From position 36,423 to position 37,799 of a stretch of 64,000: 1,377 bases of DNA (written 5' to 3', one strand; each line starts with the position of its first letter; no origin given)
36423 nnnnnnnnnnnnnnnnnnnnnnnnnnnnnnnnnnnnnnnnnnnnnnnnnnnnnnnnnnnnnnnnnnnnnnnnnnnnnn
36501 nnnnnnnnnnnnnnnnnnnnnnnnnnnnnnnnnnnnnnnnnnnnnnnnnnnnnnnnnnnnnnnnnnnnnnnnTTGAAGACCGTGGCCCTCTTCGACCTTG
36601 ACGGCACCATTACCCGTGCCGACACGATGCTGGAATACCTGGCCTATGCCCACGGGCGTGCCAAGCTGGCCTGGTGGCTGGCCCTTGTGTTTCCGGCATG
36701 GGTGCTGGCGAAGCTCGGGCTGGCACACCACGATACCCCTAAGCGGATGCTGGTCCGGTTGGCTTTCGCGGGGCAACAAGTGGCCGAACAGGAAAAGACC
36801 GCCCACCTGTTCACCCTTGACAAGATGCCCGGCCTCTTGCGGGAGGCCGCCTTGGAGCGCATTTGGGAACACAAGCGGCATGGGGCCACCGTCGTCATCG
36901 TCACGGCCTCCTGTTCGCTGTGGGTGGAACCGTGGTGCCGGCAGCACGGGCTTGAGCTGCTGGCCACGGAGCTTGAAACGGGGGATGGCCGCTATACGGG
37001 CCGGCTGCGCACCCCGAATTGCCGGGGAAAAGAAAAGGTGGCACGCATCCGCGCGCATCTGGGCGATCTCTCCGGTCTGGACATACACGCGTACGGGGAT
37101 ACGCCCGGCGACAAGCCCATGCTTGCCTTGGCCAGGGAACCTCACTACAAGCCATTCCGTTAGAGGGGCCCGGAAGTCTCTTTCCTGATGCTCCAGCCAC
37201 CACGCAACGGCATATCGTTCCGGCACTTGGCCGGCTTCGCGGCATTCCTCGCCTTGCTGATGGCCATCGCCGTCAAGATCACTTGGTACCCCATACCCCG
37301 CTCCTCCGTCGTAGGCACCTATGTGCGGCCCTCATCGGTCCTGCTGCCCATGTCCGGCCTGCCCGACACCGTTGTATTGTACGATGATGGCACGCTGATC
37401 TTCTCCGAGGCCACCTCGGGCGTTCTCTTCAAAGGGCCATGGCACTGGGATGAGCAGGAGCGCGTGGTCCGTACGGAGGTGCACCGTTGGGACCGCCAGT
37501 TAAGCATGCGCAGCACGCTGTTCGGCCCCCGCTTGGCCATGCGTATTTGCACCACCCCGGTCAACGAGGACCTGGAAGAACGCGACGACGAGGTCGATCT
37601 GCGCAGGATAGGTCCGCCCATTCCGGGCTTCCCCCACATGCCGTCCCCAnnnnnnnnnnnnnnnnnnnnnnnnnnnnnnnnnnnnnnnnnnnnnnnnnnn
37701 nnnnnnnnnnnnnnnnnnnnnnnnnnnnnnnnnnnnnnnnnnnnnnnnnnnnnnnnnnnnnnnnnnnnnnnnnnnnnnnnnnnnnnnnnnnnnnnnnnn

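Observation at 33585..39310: Complete DPA-type (polyprenyl-phospho-D-arabinose-like) donor pathway plus GT-C transferase in a gliding/T9SS Bacteroidota genome, divergent from the dcw promoter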

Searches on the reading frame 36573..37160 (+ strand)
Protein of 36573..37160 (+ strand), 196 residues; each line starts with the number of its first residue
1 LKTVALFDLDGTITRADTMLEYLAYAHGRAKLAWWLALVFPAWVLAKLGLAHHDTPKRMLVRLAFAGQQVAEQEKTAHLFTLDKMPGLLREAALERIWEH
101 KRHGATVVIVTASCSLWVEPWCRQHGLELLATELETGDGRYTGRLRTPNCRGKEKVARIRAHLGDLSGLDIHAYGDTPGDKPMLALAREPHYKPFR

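Call 5: search_protein_families(library=pfam, proteins=[window:36573-37160:+], max_evalue=0.01)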
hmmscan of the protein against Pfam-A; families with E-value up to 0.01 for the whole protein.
window:36573-37160:+ (196 aa): 2 families
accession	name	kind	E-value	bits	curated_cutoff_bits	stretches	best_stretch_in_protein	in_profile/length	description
PF12710.13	HAD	-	4e-35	122.4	27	1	5-184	1-188/189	haloacid dehalogenase-like hydrolase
PF00702.32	Hydrolase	-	0.0027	18.6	26.4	1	4-187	3-190/191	haloacid dehalogenase-like hydrolase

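Call 6: search_protein_families(library=ncbifam, proteins=[window:36573-37160:+], max_evalue=0.01)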
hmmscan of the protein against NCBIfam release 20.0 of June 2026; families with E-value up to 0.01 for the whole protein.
window:36573-37160:+ (196 aa): 8 families
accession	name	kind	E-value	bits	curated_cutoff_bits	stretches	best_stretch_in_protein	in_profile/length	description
TIGR01490.1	HAD-SF-IB-hyp1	subfamily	4.5e-36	125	98.3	1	5-192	2-195/202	HAD-IB family hydrolase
TIGR01488.1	HAD-SF-IB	subfamily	2.5e-26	92.7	45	1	4-187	1-177/177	HAD-IB family phosphatase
NF052360.1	HolPasePseu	equivalog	1.7e-15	57.2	280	1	67-190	67-194/218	histidinol-phosphatase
TIGR01545.1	YfhB_g-proteo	equivalog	2.5e-06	27.4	259.25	1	2-187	5-194/210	phosphatidylglycerophosphatase C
NF052359.1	HolPaseNeis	equivalog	4.1e-06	26.7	400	1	89-189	89-196/221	histidinol-phosphatase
TIGR00338.1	serB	equivalog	0.0016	18.1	144.15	0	91-187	88-187/219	phosphoserine phosphatase SerB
TIGR01484.1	HAD-SF-IIB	subfamily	0.0024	17.9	41.8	0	90-131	18-60/221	HAD-IIB family hydrolase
NF006088.0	PRK08238.1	equivalog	0.0031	16.2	351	0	7-122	16-107/482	UbiA family prenyltransferase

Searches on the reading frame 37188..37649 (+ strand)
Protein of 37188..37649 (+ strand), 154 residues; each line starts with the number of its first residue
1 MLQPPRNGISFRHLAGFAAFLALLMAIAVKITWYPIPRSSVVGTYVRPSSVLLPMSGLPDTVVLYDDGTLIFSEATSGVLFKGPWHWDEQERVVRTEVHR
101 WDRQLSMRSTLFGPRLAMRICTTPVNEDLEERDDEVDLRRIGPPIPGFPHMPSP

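Call 5: search_protein_families(library=pfam, proteins=[window:37188-37649:+], max_evalue=0.01)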
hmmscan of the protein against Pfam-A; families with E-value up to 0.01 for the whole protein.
window:37188-37649:+ (154 aa): 0 families

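Call 6: search_protein_families(library=ncbifam, proteins=[window:37188-37649:+], max_evalue=0.01)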
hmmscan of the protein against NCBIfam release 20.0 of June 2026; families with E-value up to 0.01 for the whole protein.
window:37188-37649:+ (154 aa): 0 families

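Call 11: find_homologous_proteins(query=window:37188-37649:+, max_evalue=0.001)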
Query window:37188-37649:+ (154 aa): 2 proteins with E <= 0.001 among 36 candidates.
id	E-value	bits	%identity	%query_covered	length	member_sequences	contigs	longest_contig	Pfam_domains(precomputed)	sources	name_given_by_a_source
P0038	9.3e-99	346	98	100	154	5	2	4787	-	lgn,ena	-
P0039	7.3e-31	125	43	95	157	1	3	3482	-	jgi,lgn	jgi:hypothetical protein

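Call 54: predict_structure(alignment_id=A2)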
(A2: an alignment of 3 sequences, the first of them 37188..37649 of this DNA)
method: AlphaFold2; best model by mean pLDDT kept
length: 154 residues; sequences in the alignment: 3
mean_pLDDT: 44.0   pTM: 0.27
mean pLDDT of the five models: 44.0, 42.4, 42.3, 41.5, 39.1
residues with pLDDT >= 90: 0; 70-90: 11; 50-70: 36; < 50: 107
segments of 3 or more residues with pLDDT < 50: 1-3, 28-59, 86-154
pLDDT, mean of each block of 10 residues (from residue 1): 50 74 59 39 37 36 54 55 49 32 38 36 35 38 33 31
secondary structure, 60 per line:
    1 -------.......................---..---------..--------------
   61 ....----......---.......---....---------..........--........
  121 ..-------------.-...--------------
elements in order: H8-30 E61-64 E69-74 E78-84 H88-91 E101-110 E113-122

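Call 58: search_solved_structures(query=A3, max_evalue=10)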
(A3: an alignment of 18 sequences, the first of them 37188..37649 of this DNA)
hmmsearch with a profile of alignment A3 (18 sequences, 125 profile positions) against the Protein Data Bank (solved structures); distinct sequences matched with E-value up to 10: 3.
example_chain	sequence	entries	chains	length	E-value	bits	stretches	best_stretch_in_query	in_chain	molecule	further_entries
6xi8_A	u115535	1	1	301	0.99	12.5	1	25-59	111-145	Serine/threonine-protein kinase KIN28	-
7kue_A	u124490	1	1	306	1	12.4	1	25-59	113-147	Serine/threonine-protein kinase KIN28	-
9hcj_40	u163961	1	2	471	1.8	11.6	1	20-63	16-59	WD40 repeat-containing protein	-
